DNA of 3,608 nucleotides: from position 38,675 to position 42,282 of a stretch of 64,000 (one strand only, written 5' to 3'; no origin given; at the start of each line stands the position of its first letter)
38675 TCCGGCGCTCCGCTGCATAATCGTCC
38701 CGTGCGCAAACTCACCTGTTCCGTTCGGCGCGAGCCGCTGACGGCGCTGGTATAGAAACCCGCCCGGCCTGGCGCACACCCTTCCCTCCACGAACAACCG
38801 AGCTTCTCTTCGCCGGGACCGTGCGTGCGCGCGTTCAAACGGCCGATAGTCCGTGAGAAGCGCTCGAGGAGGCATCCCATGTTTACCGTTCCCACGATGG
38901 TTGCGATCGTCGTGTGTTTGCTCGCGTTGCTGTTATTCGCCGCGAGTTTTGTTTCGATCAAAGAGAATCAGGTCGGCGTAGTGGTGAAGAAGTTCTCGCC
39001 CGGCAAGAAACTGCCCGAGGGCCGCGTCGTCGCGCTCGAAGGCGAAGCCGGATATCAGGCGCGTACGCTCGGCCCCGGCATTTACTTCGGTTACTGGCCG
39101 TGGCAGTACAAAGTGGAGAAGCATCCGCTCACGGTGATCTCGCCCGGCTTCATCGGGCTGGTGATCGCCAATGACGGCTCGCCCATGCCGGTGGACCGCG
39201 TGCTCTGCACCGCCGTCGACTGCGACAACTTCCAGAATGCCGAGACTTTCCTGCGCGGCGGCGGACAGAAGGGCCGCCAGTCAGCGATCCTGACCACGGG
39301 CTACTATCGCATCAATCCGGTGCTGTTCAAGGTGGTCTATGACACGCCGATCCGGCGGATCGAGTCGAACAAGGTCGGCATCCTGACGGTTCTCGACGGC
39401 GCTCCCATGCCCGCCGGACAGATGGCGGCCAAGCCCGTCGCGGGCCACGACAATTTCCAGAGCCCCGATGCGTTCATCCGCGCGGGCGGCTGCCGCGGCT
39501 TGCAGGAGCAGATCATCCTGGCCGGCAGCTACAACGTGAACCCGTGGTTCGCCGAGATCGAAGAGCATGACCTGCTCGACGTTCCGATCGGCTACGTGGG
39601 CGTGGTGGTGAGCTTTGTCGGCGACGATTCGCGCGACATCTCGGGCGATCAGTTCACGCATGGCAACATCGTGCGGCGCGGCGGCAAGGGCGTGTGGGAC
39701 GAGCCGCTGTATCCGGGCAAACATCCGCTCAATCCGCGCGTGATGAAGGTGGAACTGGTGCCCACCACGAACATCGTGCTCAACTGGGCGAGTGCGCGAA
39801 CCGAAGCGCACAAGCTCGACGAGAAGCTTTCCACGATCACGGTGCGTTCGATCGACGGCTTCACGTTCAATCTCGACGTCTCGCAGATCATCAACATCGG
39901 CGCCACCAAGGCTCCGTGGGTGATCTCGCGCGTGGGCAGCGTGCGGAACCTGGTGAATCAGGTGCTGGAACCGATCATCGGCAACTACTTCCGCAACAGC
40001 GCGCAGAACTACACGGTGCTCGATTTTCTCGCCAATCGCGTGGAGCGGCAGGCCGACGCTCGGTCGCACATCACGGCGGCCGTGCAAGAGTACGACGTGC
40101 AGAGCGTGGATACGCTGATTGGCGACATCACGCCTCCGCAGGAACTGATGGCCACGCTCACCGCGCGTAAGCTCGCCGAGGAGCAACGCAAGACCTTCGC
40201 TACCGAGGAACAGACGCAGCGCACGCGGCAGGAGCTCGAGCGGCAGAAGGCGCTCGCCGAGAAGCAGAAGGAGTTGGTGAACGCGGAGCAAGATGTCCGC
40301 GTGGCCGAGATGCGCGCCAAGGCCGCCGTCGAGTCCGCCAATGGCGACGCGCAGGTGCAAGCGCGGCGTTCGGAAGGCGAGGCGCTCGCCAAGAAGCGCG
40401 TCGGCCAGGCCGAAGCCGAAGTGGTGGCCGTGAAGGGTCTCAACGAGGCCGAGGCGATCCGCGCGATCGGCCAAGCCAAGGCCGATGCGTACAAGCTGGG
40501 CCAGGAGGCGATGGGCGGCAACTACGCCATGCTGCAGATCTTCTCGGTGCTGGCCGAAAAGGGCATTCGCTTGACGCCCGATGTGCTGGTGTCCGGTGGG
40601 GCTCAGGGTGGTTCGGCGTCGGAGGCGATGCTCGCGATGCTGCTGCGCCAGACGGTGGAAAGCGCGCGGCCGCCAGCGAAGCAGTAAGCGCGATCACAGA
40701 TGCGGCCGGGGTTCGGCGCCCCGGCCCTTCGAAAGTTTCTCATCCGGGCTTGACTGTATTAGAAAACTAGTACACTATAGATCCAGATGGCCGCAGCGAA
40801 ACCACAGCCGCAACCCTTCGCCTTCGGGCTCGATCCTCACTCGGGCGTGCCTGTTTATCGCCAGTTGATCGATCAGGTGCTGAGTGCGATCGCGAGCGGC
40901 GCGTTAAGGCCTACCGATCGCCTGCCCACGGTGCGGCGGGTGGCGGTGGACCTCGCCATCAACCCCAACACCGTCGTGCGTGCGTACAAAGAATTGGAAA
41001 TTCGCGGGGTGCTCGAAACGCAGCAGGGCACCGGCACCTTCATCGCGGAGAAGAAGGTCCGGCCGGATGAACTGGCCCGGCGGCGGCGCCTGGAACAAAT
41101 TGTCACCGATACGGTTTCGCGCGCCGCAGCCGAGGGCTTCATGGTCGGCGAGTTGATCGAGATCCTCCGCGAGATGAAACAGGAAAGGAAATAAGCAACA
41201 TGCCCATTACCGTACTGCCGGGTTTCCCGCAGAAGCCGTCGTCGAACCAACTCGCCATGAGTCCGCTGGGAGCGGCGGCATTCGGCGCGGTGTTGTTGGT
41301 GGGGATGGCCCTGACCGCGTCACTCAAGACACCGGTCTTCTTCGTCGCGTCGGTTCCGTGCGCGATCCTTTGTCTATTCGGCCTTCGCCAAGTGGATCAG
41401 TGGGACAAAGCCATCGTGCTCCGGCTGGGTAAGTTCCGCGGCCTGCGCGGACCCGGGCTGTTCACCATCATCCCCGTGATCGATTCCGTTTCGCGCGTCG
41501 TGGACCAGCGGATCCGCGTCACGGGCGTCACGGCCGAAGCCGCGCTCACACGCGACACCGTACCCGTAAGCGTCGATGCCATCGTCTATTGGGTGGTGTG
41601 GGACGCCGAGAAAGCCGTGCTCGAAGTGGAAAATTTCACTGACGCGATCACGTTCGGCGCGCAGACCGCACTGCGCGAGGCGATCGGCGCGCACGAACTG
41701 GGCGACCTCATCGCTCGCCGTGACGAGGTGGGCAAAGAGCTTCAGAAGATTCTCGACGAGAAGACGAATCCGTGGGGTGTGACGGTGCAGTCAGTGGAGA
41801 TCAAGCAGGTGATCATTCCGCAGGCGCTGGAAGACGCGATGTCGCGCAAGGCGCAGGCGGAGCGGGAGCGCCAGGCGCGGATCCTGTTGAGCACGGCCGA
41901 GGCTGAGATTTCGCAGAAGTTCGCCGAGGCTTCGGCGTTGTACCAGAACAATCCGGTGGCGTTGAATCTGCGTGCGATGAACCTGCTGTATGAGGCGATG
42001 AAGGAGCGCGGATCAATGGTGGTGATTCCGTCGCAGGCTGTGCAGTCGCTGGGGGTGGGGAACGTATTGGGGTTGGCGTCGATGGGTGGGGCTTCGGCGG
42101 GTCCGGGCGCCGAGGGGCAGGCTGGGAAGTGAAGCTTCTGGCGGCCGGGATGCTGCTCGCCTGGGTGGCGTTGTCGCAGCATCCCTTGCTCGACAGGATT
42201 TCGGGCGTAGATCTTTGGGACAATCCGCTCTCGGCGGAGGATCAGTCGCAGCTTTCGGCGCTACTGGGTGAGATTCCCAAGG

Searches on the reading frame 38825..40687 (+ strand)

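Call 58: search_protein_families(library=pfam, proteins=[window:38825-40687:+], max_evalue=0.1)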
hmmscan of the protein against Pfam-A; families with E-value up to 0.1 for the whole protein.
window:38825-40687:+ (620 aa): 3 families
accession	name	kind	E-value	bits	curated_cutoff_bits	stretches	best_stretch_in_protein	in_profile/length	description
PF01145.31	Band_7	-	8.5e-27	94.8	23.6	1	253-465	3-170/176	SPFH domain / Band 7 family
PF15348.11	GEMIN8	-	0.0013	19.3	29.7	1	405-515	82-190/229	Gemini of Cajal bodies-associated protein 8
PF05055.17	DUF677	-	0.0043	16.5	29.1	1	378-482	61-163/336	Protein of unknown function (DUF677)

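Call 75: search_protein_families(library=padloc, proteins=[window:38825-40687:+], max_evalue=0.00001)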
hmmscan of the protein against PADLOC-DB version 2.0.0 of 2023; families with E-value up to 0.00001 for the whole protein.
window:38825-40687:+ (620 aa): 0 families

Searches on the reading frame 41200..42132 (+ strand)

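Call 58: search_protein_families(library=pfam, proteins=[window:41200-42132:+], max_evalue=0.1)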
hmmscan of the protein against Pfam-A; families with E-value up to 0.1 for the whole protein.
window:41200-42132:+ (310 aa): 3 families
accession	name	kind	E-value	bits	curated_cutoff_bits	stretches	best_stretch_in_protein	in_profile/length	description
PF01145.31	Band_7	-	4.3e-35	121.8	23.6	1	64-235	2-176/176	SPFH domain / Band 7 family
PF13421.11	Band_7_1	-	0.0005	20.2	24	1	159-219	146-208/211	SPFH domain-Band 7 family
PF05209.18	MinC_N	-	0.014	15.9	27.3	1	233-270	23-67/71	Septum formation inhibitor MinC, N-terminal domain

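Call 75: search_protein_families(library=padloc, proteins=[window:41200-42132:+], max_evalue=0.00001)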
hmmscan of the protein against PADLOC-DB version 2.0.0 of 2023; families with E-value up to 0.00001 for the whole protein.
window:41200-42132:+ (310 aa): 0 families
